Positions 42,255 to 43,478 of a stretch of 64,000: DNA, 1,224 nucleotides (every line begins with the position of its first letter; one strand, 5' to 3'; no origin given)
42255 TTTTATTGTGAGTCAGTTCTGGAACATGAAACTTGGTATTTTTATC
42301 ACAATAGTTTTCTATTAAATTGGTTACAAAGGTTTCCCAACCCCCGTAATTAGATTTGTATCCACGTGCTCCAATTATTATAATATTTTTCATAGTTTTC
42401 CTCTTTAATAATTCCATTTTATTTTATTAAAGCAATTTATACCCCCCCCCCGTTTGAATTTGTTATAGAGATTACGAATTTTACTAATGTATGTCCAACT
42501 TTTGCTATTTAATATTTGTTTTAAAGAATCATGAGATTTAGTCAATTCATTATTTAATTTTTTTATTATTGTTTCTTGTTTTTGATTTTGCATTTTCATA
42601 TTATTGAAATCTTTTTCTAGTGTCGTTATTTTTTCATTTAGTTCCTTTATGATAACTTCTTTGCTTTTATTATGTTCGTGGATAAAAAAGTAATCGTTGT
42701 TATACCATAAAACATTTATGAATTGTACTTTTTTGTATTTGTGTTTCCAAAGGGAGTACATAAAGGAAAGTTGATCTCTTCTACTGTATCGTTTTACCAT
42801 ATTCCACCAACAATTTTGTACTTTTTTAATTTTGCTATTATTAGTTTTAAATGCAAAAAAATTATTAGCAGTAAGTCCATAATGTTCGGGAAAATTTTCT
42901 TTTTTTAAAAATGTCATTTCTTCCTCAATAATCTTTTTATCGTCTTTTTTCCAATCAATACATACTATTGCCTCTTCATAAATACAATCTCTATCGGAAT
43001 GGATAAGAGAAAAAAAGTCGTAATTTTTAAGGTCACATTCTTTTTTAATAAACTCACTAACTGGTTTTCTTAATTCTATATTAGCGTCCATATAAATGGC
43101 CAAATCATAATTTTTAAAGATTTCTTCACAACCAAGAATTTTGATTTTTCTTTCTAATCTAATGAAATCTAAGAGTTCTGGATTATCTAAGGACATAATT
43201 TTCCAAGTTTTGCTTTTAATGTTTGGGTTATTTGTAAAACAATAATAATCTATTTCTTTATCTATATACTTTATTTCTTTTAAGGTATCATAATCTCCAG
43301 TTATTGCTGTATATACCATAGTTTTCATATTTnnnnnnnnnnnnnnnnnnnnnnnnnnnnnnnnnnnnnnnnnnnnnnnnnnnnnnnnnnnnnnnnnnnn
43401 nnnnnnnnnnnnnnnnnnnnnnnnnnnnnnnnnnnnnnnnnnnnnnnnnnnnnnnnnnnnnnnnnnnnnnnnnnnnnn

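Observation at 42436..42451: Fourth G10 tract, inside the 3' end of a coding sequence and directly followed by TATAAA upstream of the next glycosyltransferase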

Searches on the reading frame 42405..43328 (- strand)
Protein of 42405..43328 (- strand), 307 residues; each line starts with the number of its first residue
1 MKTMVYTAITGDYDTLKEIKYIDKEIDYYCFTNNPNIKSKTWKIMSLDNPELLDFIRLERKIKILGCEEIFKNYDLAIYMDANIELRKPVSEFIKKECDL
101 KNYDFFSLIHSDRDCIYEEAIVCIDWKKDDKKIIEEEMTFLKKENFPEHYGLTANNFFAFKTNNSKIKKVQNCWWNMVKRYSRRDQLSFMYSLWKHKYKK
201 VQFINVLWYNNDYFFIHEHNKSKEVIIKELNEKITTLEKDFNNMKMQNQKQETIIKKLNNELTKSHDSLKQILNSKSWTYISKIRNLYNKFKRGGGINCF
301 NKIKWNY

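Call 14: search_protein_families(library=pfam, proteins=[window:42405-43328:-])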
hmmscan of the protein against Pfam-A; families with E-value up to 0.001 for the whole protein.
window:42405-43328:- (307 aa): 1 family
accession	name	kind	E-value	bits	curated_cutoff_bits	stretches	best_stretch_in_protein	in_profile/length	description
PF04765.19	TOD1_MUCI70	-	1.6e-09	37.9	21.4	1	39-202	126-295/314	TOD1/MUCI70, glycosyltransferase-like domain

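Call 17: find_encoding_contigs(protein=window:42405-43328:-, flank=6000, max_places=10)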
Protein window:42405-43328:- (307 aa): 16 contigs read that carry it; 5 places shown.
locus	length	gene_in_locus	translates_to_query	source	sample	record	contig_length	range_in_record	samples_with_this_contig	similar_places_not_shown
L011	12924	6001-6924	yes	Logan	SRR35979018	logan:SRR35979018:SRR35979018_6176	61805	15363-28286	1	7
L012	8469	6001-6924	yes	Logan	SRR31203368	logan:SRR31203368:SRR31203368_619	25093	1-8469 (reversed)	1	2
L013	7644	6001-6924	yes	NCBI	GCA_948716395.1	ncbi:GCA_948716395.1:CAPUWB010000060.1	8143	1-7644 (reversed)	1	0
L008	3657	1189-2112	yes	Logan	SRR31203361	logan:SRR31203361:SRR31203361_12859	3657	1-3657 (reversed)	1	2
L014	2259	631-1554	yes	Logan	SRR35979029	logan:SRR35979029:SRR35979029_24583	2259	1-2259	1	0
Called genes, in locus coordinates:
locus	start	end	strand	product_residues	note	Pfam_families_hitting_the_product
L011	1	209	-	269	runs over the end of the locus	PF04991:LicD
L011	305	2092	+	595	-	PF13412:HTH_24 (weak), PF00483:NTP_transferase (weak), PF12804:NTP_transf_3, PF01633:Choline_kinase, PF01636:APH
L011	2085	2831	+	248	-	PF00483:NTP_transferase, PF12804:NTP_transf_3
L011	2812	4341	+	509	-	PF02028:BCCT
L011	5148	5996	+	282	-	PF00535:Glycos_transf_2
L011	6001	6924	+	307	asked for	PF04765:TOD1_MUCI70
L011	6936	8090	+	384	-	PF09314:DUF1972, PF00534:Glycos_transf_1 (weak)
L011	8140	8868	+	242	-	PF13555:AAA_29 (weak), PF00005:ABC_tran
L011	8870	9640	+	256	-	PF01061:ABC2_membrane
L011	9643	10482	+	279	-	PF00535:Glycos_transf_2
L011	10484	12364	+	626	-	PF00535:Glycos_transf_2, PF10111:Glyco_tranf_2_2, PF13506:Glyco_transf_21 (faint), PF13641:Glyco_tranf_2_3, PF00535:Glycos_transf_2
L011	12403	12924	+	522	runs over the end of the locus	PF01757:Acyl_transf_3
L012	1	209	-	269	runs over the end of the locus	PF04991:LicD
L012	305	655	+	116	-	PF13412:HTH_24 (weak)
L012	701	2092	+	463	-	PF01633:Choline_kinase, PF01636:APH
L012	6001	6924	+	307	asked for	PF04765:TOD1_MUCI70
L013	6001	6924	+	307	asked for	PF04765:TOD1_MUCI70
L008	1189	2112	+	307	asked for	PF04765:TOD1_MUCI70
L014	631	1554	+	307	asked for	PF04765:TOD1_MUCI70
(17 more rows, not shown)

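Call 39: list_cluster_members(proteins=[window:42405-43328:-])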
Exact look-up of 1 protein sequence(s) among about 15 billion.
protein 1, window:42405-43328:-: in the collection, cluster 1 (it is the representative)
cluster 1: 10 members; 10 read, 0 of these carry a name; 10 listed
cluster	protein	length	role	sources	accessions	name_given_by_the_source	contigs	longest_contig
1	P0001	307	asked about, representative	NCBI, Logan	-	-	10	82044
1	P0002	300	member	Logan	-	-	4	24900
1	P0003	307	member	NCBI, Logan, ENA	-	-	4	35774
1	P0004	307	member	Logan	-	-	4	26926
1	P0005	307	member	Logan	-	-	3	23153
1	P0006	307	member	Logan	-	-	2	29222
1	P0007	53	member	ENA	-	-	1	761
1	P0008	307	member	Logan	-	-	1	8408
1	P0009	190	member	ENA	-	-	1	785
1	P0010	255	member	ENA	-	-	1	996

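Call 47: find_homologous_proteins(query=window:42405-43328:-, max_evalue=1e-10)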
Query window:42405-43328:- (307 aa): 112 proteins with E <= 1e-10 among 2585 candidates.
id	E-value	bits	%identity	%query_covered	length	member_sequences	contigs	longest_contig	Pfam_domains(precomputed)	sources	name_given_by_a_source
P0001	4.1e-203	692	100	100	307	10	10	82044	PF04765.20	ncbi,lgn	-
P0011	9.1e-192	654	96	99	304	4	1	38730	PF04765.20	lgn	-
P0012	4.5e-165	567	82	100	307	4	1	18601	PF04765.20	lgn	-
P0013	5.2e-97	343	54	95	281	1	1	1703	PF04765.20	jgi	-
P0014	2.0e-94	335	56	94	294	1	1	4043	PF04765.20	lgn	-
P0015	1.0e-83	299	50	95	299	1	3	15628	PF04765.20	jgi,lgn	jgi:hypothetical protein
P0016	1.8e-80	289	50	95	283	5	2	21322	PF04765.20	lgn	-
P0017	6.3e-67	244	69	54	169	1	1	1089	PF04765.20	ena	-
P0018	9.3e-57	211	48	72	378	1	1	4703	PF04765.20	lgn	-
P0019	1.2e-56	211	49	71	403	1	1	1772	PF04765.20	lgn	-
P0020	1.6e-54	203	49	71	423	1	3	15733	PF04765.20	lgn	-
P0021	9.2e-54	201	49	71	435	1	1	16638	PF04765.20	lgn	-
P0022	2.6e-52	196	45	71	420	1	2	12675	PF04765.20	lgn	-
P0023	3.6e-52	196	46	69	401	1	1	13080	PF04765.20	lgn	-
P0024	6.7e-52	195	45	71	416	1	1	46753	PF04765.20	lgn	-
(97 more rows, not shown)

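Call 49: find_encoding_contigs(protein=P0011, flank=3000, max_places=4)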
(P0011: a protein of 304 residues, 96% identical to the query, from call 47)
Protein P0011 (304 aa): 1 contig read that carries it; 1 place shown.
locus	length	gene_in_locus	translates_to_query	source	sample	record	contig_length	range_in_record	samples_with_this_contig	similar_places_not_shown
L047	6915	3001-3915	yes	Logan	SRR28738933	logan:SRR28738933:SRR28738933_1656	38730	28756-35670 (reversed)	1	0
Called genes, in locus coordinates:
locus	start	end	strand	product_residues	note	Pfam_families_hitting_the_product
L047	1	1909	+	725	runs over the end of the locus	PF13439:Glyco_transf_4, PF00534:Glycos_transf_1, PF13524:Glyco_trans_1_2, PF13692:Glyco_trans_1_4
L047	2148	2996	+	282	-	PF00535:Glycos_transf_2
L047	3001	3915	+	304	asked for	PF04765:TOD1_MUCI70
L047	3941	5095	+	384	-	PF09314:DUF1972, PF00534:Glycos_transf_1 (weak)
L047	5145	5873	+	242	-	PF13555:AAA_29 (weak), PF00005:ABC_tran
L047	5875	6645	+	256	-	PF01061:ABC2_membrane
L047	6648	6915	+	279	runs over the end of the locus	PF00535:Glycos_transf_2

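Call 50: find_encoding_contigs(protein=P0012, flank=3000, max_places=4)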
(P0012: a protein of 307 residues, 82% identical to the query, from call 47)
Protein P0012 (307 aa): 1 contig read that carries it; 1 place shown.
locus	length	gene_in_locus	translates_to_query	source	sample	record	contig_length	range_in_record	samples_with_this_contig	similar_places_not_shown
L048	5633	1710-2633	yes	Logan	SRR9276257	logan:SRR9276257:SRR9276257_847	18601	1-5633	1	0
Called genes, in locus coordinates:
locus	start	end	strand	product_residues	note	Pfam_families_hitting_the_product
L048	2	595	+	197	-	?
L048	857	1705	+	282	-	PF00535:Glycos_transf_2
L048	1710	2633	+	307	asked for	PF04765:TOD1_MUCI70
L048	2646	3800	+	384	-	PF09314:DUF1972, PF00534:Glycos_transf_1 (weak)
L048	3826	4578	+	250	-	PF00005:ABC_tran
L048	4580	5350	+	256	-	PF01061:ABC2_membrane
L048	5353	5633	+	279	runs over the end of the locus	PF00535:Glycos_transf_2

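Call 51: find_encoding_contigs(protein=P0016, flank=3000, max_places=6)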
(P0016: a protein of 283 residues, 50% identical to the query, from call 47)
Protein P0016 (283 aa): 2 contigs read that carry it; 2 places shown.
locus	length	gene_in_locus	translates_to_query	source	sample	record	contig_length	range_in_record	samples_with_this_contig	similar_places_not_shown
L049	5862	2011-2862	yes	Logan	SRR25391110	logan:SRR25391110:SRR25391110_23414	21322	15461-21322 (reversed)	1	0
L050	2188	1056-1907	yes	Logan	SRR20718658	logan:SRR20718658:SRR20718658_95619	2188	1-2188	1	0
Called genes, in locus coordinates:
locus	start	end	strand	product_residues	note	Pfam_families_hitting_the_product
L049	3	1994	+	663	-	?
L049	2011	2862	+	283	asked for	PF04765:TOD1_MUCI70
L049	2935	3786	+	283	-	PF00535:Glycos_transf_2, PF13641:Glyco_tranf_2_3 (weak)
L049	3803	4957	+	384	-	PF09314:DUF1972, PF13439:Glyco_transf_4 (weak), PF00534:Glycos_transf_1 (weak)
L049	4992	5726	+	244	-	PF00005:ABC_tran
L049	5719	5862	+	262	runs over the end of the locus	PF01061:ABC2_membrane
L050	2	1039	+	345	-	?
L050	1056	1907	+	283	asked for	PF04765:TOD1_MUCI70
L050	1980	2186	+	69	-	?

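Call 64: find_encoding_contigs(protein=P0002, flank=1500, max_places=10)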
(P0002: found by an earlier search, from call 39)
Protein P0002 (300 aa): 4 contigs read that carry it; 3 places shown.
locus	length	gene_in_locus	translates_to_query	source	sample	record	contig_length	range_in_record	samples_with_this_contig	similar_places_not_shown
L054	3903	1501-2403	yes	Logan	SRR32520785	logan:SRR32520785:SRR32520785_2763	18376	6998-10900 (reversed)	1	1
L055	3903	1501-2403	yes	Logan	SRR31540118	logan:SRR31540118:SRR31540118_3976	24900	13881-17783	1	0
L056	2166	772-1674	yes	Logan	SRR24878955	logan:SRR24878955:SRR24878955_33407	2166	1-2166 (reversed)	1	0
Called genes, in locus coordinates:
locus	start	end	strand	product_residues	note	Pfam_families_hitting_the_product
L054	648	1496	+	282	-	PF00535:Glycos_transf_2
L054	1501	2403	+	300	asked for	PF04765:TOD1_MUCI70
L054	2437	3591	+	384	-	PF09314:DUF1972, PF00534:Glycos_transf_1 (weak)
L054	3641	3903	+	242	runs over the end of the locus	PF13555:AAA_29 (faint), PF00005:ABC_tran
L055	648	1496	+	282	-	PF00535:Glycos_transf_2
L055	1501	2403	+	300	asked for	PF04765:TOD1_MUCI70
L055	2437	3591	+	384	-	PF09314:DUF1972, PF00534:Glycos_transf_1 (weak)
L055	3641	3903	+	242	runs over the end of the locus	PF13555:AAA_29 (faint), PF00005:ABC_tran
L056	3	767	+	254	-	?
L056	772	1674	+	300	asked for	PF04765:TOD1_MUCI70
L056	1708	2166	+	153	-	?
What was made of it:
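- The 307-aa forms are on 24 contigs and the 300-aa form on 4 (calls 39, 64). G11 recurs in at least 4 samples from different projects (call 64).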
